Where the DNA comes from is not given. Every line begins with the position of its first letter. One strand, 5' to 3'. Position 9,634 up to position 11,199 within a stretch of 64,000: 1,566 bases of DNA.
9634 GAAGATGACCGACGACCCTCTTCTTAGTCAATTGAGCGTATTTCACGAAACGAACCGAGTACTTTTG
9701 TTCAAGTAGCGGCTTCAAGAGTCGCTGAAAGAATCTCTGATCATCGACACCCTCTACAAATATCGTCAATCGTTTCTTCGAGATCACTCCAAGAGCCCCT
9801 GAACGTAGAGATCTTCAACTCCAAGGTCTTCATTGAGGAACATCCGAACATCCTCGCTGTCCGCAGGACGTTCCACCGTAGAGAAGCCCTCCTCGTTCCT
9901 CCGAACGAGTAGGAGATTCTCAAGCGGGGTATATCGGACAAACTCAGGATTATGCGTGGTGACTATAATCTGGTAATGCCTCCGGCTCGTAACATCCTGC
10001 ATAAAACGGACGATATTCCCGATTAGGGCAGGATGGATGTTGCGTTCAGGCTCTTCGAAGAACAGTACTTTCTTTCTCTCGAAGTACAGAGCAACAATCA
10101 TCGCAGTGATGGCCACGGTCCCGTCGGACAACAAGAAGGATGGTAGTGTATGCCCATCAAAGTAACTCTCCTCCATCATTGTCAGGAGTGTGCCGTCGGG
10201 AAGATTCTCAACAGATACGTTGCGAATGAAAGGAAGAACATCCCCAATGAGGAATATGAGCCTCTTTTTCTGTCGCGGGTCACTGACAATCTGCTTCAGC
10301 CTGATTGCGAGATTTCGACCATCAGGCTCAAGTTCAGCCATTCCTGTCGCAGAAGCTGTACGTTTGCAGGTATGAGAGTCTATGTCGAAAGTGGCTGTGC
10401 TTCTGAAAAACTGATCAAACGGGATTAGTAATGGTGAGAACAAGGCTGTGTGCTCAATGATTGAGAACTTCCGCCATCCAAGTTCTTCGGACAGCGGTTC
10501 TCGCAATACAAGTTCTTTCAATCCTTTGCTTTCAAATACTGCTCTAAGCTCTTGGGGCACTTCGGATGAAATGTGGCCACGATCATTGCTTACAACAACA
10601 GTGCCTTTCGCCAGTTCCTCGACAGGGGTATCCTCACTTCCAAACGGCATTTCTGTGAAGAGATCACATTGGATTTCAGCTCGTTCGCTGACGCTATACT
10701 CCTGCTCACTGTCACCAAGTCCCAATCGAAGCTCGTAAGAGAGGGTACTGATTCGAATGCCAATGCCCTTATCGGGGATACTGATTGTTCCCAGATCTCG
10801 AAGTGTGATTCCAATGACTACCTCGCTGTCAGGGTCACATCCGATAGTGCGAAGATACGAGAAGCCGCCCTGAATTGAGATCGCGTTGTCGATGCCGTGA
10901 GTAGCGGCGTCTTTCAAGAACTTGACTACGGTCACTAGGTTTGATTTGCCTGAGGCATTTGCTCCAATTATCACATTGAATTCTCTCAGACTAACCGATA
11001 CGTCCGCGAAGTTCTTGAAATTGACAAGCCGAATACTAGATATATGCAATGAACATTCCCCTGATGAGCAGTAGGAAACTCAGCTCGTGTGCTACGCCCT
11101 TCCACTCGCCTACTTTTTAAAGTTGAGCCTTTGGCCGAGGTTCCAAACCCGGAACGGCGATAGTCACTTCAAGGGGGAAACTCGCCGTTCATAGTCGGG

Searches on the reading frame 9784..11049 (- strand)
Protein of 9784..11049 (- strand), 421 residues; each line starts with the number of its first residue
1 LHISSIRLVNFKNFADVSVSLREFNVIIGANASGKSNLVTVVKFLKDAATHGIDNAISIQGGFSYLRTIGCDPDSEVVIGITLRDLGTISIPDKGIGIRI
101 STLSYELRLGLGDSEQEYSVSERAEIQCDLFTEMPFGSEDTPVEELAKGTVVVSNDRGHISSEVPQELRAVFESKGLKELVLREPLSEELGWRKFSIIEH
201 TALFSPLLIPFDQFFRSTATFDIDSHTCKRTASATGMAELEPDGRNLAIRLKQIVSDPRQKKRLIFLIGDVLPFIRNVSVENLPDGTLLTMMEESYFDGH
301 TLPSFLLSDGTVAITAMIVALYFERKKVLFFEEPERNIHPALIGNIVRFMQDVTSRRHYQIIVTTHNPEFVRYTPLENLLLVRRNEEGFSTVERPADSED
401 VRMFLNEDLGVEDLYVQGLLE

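Call 67: search_protein_families(library=pfam, proteins=[window:9784-11049:-], max_evalue=0.001)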
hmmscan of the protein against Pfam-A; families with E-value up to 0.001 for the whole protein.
window:9784-11049:- (421 aa): 4 families
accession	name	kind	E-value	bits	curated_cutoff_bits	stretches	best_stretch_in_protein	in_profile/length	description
PF13304.12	AAA_21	-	4.3e-30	106.3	27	2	271-371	220-303/304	AAA domain, putative AbiEii toxin, Type IV TA system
PF13175.12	AAA_15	-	4.7e-20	73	32.1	2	1-48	1-49/374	AAA ATPase domain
PF02463.25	SMC_N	-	2.2e-10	40.8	40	1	3-45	2-47/220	RecF/RecN/SMC N terminal domain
PF11398.14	DUF2813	-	6.7e-09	36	21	0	326-387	284-342/372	Protein of unknown function (DUF2813)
